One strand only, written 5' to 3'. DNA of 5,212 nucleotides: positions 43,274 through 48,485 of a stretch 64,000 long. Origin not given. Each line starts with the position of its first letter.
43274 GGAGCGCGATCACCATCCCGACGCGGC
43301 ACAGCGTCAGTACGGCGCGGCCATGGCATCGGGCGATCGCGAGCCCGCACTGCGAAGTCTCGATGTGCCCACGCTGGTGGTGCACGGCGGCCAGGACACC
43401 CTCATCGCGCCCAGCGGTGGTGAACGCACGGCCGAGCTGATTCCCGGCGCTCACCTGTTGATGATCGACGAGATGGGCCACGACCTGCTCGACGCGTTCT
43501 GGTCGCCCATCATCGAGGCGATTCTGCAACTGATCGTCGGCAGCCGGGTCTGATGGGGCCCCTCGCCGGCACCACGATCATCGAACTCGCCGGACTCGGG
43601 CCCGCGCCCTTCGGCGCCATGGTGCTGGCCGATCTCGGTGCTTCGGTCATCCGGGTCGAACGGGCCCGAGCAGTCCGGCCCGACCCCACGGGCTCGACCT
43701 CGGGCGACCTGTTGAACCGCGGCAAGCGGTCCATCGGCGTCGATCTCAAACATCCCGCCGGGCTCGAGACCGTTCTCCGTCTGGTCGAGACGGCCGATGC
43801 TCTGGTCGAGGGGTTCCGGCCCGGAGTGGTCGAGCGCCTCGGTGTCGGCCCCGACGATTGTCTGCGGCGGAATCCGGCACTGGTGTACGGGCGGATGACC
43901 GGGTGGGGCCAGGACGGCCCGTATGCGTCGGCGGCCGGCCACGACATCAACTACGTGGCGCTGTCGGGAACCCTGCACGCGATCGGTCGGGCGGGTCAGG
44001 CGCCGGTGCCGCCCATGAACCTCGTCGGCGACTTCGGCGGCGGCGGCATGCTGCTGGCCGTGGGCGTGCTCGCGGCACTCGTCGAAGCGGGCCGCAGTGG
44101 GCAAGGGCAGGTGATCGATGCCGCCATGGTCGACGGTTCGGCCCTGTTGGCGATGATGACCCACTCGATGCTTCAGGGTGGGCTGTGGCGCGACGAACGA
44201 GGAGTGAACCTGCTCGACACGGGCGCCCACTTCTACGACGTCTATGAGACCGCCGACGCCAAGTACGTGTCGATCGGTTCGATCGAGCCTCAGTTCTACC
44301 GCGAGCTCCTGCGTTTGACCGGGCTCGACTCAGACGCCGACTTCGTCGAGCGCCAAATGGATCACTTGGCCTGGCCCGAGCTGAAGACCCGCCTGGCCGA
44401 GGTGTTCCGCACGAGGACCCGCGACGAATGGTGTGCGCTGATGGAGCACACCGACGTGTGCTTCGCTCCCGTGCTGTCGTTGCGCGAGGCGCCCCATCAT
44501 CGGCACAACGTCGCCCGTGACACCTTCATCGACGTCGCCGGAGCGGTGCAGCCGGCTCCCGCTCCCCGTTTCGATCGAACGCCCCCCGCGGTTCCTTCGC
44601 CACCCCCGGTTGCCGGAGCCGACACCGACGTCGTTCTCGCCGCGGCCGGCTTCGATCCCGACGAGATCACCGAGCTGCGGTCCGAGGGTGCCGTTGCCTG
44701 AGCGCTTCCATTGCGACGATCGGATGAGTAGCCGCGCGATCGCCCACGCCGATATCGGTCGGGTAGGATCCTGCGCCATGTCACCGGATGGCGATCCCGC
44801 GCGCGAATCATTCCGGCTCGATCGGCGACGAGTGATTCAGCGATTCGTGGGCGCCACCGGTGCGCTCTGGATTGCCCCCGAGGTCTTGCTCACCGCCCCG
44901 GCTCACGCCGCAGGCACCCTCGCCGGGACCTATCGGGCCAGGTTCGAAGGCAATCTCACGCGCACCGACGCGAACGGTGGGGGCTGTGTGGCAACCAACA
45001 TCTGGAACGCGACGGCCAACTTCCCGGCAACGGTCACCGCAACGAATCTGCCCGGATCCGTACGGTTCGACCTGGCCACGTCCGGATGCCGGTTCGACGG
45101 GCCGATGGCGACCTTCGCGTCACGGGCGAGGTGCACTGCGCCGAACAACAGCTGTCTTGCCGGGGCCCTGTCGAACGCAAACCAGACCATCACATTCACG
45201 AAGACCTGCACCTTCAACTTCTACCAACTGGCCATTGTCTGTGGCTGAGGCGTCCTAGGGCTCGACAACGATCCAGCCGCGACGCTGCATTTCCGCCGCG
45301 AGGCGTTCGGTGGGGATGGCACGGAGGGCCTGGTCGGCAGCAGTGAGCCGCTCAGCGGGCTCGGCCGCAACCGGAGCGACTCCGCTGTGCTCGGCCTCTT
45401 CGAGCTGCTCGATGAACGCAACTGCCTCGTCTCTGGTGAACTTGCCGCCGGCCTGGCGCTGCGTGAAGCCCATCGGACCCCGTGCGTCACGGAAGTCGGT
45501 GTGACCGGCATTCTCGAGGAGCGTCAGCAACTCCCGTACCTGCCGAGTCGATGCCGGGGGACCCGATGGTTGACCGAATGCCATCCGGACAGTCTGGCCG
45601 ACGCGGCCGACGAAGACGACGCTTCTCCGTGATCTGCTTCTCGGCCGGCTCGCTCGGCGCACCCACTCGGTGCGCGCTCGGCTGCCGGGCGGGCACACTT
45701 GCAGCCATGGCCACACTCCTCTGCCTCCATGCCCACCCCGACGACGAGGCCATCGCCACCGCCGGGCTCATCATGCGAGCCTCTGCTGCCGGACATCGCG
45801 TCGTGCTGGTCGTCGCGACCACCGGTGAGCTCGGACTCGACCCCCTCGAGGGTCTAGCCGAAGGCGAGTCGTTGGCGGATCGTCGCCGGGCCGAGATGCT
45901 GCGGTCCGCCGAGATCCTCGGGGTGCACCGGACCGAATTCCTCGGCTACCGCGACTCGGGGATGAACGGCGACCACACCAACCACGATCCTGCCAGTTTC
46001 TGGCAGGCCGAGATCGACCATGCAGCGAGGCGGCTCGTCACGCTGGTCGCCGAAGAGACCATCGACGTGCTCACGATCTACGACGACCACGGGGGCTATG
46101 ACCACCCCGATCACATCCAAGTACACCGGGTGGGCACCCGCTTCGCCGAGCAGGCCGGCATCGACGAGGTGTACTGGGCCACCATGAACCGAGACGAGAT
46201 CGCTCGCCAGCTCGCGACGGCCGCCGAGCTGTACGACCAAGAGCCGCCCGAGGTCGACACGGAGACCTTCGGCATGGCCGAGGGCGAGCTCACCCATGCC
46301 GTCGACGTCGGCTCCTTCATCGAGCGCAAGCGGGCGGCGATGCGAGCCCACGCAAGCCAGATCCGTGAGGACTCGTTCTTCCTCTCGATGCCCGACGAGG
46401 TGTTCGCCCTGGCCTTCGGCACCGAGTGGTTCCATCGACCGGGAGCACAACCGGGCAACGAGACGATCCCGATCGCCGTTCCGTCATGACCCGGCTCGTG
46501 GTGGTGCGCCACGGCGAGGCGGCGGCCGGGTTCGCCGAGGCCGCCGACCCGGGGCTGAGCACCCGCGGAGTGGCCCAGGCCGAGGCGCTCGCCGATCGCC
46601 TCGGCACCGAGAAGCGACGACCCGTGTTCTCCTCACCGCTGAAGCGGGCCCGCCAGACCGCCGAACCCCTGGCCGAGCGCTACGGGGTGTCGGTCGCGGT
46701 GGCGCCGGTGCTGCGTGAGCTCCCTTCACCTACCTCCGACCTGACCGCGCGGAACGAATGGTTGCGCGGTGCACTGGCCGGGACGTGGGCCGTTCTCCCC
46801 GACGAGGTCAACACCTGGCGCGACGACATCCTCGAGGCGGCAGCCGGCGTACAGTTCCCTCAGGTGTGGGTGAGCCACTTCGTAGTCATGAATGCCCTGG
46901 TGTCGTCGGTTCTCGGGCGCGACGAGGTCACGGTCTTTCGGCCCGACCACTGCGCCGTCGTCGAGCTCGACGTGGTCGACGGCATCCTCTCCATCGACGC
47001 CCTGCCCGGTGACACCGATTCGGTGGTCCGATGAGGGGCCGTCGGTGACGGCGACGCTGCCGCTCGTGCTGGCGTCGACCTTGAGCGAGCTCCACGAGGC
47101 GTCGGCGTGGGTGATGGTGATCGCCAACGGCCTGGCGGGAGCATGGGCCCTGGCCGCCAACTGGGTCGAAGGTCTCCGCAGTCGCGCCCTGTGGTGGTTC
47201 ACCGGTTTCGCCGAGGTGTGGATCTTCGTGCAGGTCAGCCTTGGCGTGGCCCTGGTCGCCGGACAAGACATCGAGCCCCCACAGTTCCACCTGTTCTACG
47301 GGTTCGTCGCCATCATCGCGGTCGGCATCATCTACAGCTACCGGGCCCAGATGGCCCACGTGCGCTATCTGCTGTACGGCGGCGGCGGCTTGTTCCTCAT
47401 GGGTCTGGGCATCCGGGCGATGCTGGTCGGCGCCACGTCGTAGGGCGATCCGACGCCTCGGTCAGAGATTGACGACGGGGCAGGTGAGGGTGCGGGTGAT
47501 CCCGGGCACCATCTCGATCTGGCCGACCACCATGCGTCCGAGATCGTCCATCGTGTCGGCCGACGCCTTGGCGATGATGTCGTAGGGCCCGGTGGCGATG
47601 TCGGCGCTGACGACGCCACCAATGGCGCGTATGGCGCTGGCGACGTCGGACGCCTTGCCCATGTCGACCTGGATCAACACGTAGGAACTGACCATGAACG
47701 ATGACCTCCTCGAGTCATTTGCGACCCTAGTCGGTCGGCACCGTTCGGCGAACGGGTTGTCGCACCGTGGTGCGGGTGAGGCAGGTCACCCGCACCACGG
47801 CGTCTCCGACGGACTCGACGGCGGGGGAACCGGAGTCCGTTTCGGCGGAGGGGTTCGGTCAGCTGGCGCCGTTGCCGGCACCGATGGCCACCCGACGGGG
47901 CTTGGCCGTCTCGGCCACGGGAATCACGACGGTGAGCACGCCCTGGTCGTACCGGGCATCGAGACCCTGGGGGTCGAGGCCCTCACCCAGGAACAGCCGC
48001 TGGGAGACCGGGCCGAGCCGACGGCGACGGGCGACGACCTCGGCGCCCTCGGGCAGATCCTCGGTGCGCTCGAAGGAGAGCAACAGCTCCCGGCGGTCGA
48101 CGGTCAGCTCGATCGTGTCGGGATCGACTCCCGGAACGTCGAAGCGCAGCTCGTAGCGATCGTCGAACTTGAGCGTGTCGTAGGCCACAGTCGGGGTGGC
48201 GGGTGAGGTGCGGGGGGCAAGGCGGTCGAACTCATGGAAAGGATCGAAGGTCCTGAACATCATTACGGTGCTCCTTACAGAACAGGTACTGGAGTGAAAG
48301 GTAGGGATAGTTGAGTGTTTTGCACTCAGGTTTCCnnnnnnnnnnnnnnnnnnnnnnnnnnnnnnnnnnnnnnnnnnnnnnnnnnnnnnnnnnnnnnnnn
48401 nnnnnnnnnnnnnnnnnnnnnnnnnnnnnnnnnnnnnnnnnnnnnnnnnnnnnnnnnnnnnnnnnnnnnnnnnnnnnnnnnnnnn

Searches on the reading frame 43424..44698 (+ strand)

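Call 28: search_protein_families(library=ncbifam, proteins=[window:43424-44698:+], max_evalue=1e-8)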
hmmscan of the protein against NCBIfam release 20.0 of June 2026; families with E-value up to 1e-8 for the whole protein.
window:43424-44698:+ (425 aa): 7 families
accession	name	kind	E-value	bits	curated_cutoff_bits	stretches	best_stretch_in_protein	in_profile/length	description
NF052585.1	SucGlutTfsCaiB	equivalog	1.2e-37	129.5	750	1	45-406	6-386/394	succinate--glutarate CoA-transferase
NF008511.0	PRK11430.1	equivalog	1.4e-34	119.9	522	1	45-378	8-348/381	CoA:oxalate CoA-transferase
NF041294.1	Scnl_mescCoAtase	equivalog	2.2e-33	115.9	700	1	44-371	1-340/381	succinyl-CoA:mesaconate CoA-transferase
NF003809.0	PRK05398.1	subfamily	6.5e-33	113.9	442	1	46-238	4-203/416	formyl-CoA transferase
TIGR03253.1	oxalate_frc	equivalog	5.2e-30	104.5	504.2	1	46-239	3-203/416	formyl-CoA transferase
NF002914.1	PRK03525.1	equivalog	6.4e-27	94.5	413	1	45-424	8-397/400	L-carnitine CoA-transferase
TIGR04253.1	mesacon_CoA_iso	equivalog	8.4e-11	41.5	725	1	47-367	3-335/403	2-methylfumaryl-CoA isomerase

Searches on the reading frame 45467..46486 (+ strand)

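Call 28: search_protein_families(library=ncbifam, proteins=[window:45467-46486:+], max_evalue=1e-8)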
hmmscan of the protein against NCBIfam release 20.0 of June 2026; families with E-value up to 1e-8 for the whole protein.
window:45467-46486:+ (340 aa): 4 families
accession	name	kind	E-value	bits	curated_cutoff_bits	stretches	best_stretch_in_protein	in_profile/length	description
TIGR03445.1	mycothiol_MshB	equivalog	1.3e-44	153.3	224.35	1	85-302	1-239/284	N-acetyl-1-D-myo-inositol-2-amino-2-deoxy-alpha-D-glucopyranoside deacetylase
TIGR03446.1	mycothiol_Mca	equivalog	2.1e-36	126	277.15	1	84-323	3-264/283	mycothiol conjugate amidase Mca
TIGR04000.1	thiol_BshB2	equivalog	5.7e-15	55.6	195.25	1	85-170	4-90/217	bacillithiol biosynthesis deacetylase BshB2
TIGR04001.1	thiol_BshB1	equivalog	3.2e-11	43.4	182.5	1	84-302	4-182/226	bacillithiol biosynthesis deacetylase BshB1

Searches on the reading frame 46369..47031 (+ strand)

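Call 29: search_protein_families(library=ncbifam, proteins=[window:46369-47031:+], max_evalue=1e-8)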
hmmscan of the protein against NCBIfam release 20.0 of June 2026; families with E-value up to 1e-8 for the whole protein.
window:46369-47031:+ (221 aa): 4 families
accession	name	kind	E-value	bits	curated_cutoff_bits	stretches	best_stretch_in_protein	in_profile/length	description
NF005567.0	PRK07238.1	equivalog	1.9e-12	47.2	326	1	35-117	172-259/378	bifunctional RNase H/acid phosphatase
NF045917.1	PhserinePhPspA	equivalog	3.6e-11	43.1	350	1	40-112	1-77/211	phosphoserine phosphatase PspA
TIGR03162.1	ribazole_cobC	equivalog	1.8e-10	40.6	162.9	1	43-118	1-79/176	alpha-ribazole phosphatase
TIGR03848.1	MSMEG_4193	subfamily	3.8e-10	39.5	203.85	1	43-117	2-81/204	MSMEG_4193 family putative phosphomutase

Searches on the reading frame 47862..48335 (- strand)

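Call 29: search_protein_families(library=ncbifam, proteins=[window:47862-48335:-], max_evalue=1e-8)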
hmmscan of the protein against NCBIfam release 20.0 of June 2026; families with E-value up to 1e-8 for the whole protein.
window:47862-48335:- (158 aa): 2 families
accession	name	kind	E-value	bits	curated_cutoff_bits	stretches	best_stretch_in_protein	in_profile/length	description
NF042420.1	Hsp18_Clos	equivalog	3.7e-09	36.8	195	1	30-146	24-139/147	heat shock protein Hsp18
NF041799.1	Hsp14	equivalog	7.6e-09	35.6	100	1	53-144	22-112/118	archaeal heat shock protein Hsp14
